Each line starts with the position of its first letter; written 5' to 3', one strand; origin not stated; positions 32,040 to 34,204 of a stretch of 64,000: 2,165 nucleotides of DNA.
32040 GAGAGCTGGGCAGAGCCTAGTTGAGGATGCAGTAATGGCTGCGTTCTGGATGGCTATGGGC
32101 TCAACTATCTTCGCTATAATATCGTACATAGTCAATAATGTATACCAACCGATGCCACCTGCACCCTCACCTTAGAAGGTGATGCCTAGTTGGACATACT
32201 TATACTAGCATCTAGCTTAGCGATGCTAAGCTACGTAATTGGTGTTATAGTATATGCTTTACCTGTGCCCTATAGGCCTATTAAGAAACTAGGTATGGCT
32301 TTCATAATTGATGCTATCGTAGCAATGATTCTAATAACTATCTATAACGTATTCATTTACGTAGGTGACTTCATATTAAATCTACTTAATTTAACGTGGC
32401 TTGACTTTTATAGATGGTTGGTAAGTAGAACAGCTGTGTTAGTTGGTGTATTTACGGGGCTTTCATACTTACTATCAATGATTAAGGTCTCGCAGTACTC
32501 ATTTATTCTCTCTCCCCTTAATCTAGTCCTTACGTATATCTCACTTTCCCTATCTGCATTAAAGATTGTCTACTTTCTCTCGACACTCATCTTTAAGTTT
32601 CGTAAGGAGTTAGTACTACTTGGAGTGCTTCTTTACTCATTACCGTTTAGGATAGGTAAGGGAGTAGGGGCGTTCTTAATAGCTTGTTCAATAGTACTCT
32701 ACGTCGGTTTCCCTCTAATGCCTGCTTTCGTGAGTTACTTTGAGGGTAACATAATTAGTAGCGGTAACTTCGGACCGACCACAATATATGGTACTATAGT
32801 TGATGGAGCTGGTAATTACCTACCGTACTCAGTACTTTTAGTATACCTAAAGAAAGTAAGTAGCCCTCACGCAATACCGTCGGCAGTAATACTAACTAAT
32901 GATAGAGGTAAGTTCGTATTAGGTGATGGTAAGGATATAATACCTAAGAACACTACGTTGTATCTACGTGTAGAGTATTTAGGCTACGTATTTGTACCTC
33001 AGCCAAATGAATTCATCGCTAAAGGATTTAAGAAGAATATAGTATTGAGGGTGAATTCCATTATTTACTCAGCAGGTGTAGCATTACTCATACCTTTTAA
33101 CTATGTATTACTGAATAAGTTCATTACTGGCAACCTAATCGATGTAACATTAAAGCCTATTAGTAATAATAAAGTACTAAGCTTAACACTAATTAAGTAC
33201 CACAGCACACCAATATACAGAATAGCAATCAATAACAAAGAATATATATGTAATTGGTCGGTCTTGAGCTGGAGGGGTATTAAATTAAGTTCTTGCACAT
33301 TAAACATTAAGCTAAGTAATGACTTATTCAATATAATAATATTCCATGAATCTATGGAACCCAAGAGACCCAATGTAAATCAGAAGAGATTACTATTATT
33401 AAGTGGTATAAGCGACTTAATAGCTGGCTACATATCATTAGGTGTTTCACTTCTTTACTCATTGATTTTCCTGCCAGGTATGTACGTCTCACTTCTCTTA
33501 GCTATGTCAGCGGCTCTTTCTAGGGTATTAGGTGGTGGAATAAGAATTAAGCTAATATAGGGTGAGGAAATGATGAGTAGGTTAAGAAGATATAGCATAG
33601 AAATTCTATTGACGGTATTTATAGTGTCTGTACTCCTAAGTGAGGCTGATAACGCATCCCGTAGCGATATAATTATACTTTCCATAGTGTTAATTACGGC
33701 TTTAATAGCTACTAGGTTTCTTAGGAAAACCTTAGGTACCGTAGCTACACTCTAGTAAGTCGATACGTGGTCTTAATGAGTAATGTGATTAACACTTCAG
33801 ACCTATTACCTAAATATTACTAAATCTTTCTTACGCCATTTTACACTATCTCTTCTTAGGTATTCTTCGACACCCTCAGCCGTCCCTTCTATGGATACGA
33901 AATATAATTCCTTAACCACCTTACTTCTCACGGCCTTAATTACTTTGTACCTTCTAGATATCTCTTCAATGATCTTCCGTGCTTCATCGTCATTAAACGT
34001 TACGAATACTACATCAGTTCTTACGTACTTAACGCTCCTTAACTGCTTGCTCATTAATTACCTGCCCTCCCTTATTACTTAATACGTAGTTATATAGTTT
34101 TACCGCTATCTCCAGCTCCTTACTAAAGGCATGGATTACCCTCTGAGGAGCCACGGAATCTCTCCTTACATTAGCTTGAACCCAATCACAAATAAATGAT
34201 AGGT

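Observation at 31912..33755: Small-large-small membrane gene cluster with Ced/Ted-like (VirB2/VirB6-like) architecture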

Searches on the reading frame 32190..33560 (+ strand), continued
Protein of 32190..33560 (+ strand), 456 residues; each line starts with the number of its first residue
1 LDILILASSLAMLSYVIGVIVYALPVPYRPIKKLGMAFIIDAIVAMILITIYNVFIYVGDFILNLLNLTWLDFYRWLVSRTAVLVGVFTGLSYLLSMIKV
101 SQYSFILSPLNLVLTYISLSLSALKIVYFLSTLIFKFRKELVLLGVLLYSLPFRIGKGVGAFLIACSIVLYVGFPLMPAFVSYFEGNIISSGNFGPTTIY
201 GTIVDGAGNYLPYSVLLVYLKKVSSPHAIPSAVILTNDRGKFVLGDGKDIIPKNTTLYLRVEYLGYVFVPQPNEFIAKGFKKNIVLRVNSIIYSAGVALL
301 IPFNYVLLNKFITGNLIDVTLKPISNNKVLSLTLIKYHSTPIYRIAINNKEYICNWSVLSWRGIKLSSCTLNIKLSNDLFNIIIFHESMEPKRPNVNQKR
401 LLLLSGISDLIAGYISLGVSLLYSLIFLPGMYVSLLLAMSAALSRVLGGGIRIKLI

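Call 59: search_protein_families(library=ncbifam, proteins=[P0113, P0045, P0053, L031:6801-6959:+, L028:9989-11398:+, L025:294-1676:+], max_evalue=0.01)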
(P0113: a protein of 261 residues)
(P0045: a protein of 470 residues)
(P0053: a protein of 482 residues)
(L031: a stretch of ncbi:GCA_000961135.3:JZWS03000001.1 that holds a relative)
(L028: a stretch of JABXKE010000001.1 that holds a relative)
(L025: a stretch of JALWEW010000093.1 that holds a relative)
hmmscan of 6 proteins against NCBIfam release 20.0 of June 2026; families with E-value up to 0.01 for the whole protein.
P0113 (261 aa): 3 families
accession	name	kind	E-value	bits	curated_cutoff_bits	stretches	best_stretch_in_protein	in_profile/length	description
NF041796.2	Ced_CedA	equivalog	4.7e-110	367.2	330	1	1-260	1-259/259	DNA import protein CedA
NF053657.1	CedE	equivalog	5.5e-60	203.3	400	1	2-259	1-260/260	DNA-translocating protein CedE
NF041797.1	Ced_CedA1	equivalog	4.9e-08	33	100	1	8-64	13-73/75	DNA import protein CedA1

P0045 (470 aa): 3 families
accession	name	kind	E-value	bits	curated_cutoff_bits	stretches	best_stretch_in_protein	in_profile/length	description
NF041796.2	Ced_CedA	equivalog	1.1e-46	159.6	330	2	1-190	1-192/259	DNA import protein CedA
NF053657.1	CedE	equivalog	4.3e-35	121.7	400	1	6-194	5-200/260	DNA-translocating protein CedE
NF041797.1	Ced_CedA1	equivalog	1.1e-06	28.6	100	1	6-68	11-73/75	DNA import protein CedA1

P0053 (482 aa): 4 families
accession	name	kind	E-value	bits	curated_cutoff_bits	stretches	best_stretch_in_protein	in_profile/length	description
NF041796.2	Ced_CedA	equivalog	4.7e-49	167.3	330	2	3-190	6-195/259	DNA import protein CedA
NF053657.1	CedE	equivalog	5.8e-31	108.2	400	2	4-199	6-208/260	DNA-translocating protein CedE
NF041797.1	Ced_CedA1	equivalog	0.0025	17.9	100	1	5-63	13-71/75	DNA import protein CedA1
NF041713.1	Tar_polymTarL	equivalog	0.0036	16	1000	1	329-402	146-216/562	teichoic acid ribitol-phosphate polymerase TarL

L031:6801-6959:+ (52 aa): 1 family
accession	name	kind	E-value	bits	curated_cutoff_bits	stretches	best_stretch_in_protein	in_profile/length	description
NF041798.1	Ced_CedA2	equivalog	3.5e-05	23.9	80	1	1-49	1-49/50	Ced DNA import system-associated protein CedA2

L028:9989-11398:+ (469 aa): 3 families
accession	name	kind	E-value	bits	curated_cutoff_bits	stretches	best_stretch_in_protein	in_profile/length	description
NF041796.2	Ced_CedA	equivalog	6.4e-29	101.3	330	1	2-190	3-191/259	DNA import protein CedA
NF053657.1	CedE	equivalog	3.6e-16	59.7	400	1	3-186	3-191/260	DNA-translocating protein CedE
NF041797.1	Ced_CedA1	equivalog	2.9e-08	33.7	100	1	6-61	12-67/75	DNA import protein CedA1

L025:294-1676:+ (460 aa): 3 families
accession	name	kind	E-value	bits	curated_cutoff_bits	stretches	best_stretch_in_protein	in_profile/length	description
NF041796.2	Ced_CedA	equivalog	6.7e-46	157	330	2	1-188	1-190/259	DNA import protein CedA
NF053657.1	CedE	equivalog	7e-29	101.4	400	1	6-192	5-198/260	DNA-translocating protein CedE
NF041797.1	Ced_CedA1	equivalog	2.3e-06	27.6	100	1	7-58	12-63/75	DNA import protein CedA1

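Call 69: search_solved_structures(query=A4, max_evalue=10, show_alignments=1)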
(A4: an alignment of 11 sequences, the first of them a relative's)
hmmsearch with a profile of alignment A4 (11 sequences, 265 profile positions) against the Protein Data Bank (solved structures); distinct sequences matched with E-value up to 10: 1.
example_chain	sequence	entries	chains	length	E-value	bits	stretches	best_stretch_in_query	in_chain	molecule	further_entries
8dfu_B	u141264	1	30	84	3.6e-06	30.1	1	6-68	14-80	Pilin protein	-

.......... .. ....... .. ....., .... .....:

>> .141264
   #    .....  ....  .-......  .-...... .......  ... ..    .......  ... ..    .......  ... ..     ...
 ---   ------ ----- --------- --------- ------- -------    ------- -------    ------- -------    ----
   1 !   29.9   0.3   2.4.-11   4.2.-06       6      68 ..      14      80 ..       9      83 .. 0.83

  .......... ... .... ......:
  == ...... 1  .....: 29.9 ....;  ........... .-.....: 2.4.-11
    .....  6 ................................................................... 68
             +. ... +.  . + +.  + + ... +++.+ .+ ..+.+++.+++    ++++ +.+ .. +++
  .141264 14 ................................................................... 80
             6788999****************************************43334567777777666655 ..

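Call 70: search_solved_structures(query=A1, max_evalue=10)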
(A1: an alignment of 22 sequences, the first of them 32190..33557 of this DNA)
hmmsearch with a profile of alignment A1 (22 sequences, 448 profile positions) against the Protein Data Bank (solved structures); distinct sequences matched with E-value up to 10: 1.
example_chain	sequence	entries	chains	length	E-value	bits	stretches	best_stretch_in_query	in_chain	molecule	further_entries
8dfu_B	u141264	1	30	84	2e-05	27.1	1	4-59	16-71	Pilin protein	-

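Call 82: list_cluster_members(proteins=[P0118, P0126, P0141, P0145, P0149, P0153, P0159, P0164, P0136, P0138])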
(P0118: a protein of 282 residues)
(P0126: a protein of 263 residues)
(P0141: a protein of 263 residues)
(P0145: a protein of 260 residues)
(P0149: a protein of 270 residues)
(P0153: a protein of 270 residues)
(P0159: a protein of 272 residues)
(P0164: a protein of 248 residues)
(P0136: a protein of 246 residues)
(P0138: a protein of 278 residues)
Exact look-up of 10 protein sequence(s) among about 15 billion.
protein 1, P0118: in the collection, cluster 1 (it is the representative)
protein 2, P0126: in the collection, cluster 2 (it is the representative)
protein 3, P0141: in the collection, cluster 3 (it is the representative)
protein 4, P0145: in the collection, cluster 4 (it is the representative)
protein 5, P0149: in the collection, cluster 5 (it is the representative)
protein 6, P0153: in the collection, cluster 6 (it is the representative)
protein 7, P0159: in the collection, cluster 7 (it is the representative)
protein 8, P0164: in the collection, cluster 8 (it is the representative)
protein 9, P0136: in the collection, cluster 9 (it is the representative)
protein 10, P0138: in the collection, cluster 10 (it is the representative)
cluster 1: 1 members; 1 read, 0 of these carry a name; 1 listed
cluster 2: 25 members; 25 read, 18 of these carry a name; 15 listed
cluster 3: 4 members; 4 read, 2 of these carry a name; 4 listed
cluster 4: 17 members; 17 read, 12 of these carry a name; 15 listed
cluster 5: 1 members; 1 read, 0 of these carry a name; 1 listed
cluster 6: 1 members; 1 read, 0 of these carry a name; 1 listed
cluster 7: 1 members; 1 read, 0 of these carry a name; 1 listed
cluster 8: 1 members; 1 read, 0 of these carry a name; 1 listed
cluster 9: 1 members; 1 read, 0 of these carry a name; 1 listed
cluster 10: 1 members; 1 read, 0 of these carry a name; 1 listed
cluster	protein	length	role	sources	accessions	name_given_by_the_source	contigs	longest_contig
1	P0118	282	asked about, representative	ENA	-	-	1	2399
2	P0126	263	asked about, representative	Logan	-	-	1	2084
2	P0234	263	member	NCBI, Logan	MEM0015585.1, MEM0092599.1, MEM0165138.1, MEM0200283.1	MAG: DNA import protein CedA [Saccharolobus sp.]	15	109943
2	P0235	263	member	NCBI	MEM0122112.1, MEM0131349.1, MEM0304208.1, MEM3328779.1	MAG: DNA import protein CedA [Saccharolobus sp.]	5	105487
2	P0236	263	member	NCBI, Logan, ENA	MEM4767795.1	MAG: DNA import protein CedA [Saccharolobus sp.]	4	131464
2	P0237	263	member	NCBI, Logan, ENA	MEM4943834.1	MAG: DNA import protein CedA [Saccharolobus sp.]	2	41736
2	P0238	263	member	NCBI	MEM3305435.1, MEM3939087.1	MAG: DNA import protein CedA [Saccharolobus sp.]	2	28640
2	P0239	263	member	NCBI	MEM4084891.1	MAG: DNA import protein CedA [Saccharolobus sp.]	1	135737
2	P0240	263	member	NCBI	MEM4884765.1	MAG: DNA import protein CedA [Saccharolobus sp.]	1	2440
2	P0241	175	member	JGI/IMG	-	hypothetical protein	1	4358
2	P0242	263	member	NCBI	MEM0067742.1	MAG: DNA import protein CedA [Saccharolobus sp.]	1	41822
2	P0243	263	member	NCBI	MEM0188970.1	MAG: DNA import protein CedA [Saccharolobus sp.]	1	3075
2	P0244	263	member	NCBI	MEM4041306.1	MAG: DNA import protein CedA [Saccharolobus sp.]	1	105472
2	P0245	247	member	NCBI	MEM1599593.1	MAG: DNA import protein CedA, partial [Sulfolobaceae archaeon]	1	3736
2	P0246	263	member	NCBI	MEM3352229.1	MAG: DNA import protein CedA [Saccharolobus sp.]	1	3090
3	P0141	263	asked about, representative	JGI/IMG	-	hypothetical protein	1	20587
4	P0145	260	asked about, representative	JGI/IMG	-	-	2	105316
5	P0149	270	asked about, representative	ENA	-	-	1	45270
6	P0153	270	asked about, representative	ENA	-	-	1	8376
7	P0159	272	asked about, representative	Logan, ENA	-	-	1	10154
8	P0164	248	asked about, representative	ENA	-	-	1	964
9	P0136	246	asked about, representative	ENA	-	-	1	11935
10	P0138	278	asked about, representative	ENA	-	-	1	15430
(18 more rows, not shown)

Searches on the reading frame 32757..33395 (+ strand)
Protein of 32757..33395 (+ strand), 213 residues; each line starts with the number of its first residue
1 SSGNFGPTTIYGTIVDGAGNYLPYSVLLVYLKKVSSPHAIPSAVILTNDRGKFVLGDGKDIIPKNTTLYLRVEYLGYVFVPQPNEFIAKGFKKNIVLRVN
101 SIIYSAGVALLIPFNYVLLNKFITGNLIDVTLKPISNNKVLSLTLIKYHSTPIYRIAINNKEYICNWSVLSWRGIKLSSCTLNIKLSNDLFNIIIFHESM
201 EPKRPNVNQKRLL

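Call 74: search_protein_families(library=pfam, alignment_id=A5, max_evalue=1)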
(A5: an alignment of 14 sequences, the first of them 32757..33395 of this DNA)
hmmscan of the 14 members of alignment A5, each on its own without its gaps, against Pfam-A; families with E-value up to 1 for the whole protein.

A. member 1, window:32757-33395:+ (213 aa): 1 family
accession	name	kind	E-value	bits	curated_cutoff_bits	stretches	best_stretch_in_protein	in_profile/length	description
PF19087.6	DUF5776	-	0.1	13.2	27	0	133-164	29-60/67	Domain of unknown function (DUF5776)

B. families by the number of members that match (of 14 scanned): 7 families
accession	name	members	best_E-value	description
PF13620.12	CarboxypepD_reg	3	0.0095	Carboxypeptidase regulatory-like domain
PF22902.2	NOMO1-like_9th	1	0.025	BOS complex subunit NOMO1-like, beta sandwich domain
PF18503.7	RPN6_C_helix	1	0.097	26S proteasome subunit RPN6 C-terminal helix domain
PF19087.6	DUF5776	1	0.1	Domain of unknown function (DUF5776)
PF12299.13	DUF3627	1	0.11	Protein of unknown function (DUF3627)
PF04200.17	Lipoprotein_17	1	0.13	Lipoprotein associated domain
PF25571.1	TPR_CCP1_N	1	0.22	CCP1-like, N-terminal TPR repeats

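Call 78: predict_structure(alignment_id=A5)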
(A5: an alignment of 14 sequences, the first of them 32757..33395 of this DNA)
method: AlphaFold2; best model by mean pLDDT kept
length: 213 residues; sequences in the alignment: 14
mean_pLDDT: 92.3   pTM: 0.88
mean pLDDT of the five models: 92.3, 91.9, 91.7, 91.3, 91.2
residues with pLDDT >= 90: 167; 70-90: 36; 50-70: 8; < 50: 2
segments of 3 or more residues with pLDDT < 50: none
pLDDT, mean of each block of 10 residues (from residue 1): 65 97 98 89 97 92 89 96 90 89 97 92 96 86 95 96 96 98 89 96 97 88
secondary structure, 60 per line:
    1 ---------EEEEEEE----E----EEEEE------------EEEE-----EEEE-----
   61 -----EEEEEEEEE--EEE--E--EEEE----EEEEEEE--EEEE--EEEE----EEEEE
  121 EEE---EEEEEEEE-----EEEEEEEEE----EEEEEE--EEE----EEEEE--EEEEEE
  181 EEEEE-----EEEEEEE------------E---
elements in order: E10-16 E26-30 E43-46 E52-55 E66-74 E77-79 E85-88 E93-99 E102-105 E108-111 E116-123 E127-134 E140-148 E153-158 E161-163 E168-172 E175-185 E191-197

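Call 81: fold_search(model_id=the predicted structure, library=pdb)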
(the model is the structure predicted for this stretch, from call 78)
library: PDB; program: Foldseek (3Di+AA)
matches with E <= 10: 1280; with E <= 0.001: 6
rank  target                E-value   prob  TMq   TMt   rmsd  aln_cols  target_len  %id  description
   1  3hr6                  1.5e-04  0.99  0.29  0.19  13.9       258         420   10  Structure of the Corynebacterium diphtheriae major pilin SpaA points to a modular pilus assembly stabilizing isopeptide  (released 2009-09-15)
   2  9lr7_C                2.3e-04  0.99  0.28  0.17  17.3       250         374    9  Crystal Structure of the Basal pilin EbpB from Enterococcus faecalis. (released 2025-07-16)
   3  3htl                  2.6e-04  1.00  0.34  0.21  13.1       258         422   11  Structure of the Corynebacterium diphtheriae major pilin SpaA points to a modular pilus assembly with stabilizing isopep (released 2009-09-15)
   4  6fb3_A                5.9e-04  0.97  0.27  0.04  19.7       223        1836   12  Teneurin 2 Partial Extracellular Domain (released 2018-03-28)
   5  8qox_B                7.7e-04  0.95  0.28  0.16  14.3       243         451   12  Two-component assembly of SlaA and SlaB S-layer proteins of Sulfolobus acidocaldarius (released 2024-02-21)
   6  8r54_A                9.6e-04  0.95  0.28  0.04  19.7       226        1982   12  Mouse teneurin-3 non-compact subunit - A0B0 isoform (released 2024-05-08)
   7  9lr7_B                1.1e-03  0.92  0.27  0.16  20.2       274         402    9  Crystal Structure of the Basal pilin EbpB from Enterococcus faecalis. (released 2025-07-16)
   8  9lr7_A                1.1e-03  0.90  0.26  0.16  19.9       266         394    9  Crystal Structure of the Basal pilin EbpB from Enterococcus faecalis. (released 2025-07-16)
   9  3wiq_A                1.1e-03  0.51  0.17  0.06  19.3       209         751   14  Crystal structure of kojibiose phosphorylase complexed with kojibiose (released 2014-02-05)
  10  3wir_A                1.5e-03  0.35  0.15  0.06  18.8       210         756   14  Crystal structure of kojibiose phosphorylase complexed with glucose (released 2014-02-05)
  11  9lr7_D                3.0e-03  0.69  0.23  0.15  17.4       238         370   10  Crystal Structure of the Basal pilin EbpB from Enterococcus faecalis. (released 2025-07-16)
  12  3rkp_B                3.5e-03  0.96  0.32  0.21  14.2       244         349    9  Crystal structure of BcpA*(D312A), the major pilin subunit of Bacillus cereus (released 2012-05-30)
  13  9yh9_B                3.7e-03  1.00  0.28  0.33  10.9       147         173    9  Crystal structure of a phage catechol 1,2-dioxygenase identified from a soil metagenomic survey (released 2025-10-08)
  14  9hfj                  4.2e-03  1.00  0.26  0.58   4.2        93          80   16  Crystal structure of the NTE domain of SusCdex (BT3090) dextran transporter (released 2025-11-26)
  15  7xdi_F                4.4e-03  1.00  0.31  0.16   8.0       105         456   14  Tail structure of bacteriophage SSV19 (released 2022-08-10)
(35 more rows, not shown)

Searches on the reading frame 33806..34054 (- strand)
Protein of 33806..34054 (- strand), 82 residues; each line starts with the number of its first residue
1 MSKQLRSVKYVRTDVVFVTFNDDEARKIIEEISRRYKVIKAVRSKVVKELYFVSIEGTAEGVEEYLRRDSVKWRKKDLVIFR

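Call 3: search_protein_families(library=pfam, proteins=[window:33806-34054:-], max_evalue=1)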
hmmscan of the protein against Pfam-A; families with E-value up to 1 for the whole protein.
window:33806-34054:- (82 aa): 1 family
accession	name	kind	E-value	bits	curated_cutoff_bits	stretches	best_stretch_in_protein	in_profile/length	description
PF14842.11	FliG_N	-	0.056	14.5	25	1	12-53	19-60/104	FliG N-terminal domain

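Call 4: search_protein_families(library=ncbifam, proteins=[window:33806-34054:-], max_evalue=1)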
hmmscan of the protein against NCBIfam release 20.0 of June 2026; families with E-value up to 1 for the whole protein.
window:33806-34054:- (82 aa): 1 family
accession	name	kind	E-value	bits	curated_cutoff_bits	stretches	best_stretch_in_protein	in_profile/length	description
NF002972.0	PRK03657.1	equivalog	0.2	11.3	201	1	14-51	61-98/175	2-oxo-tetronate isomerase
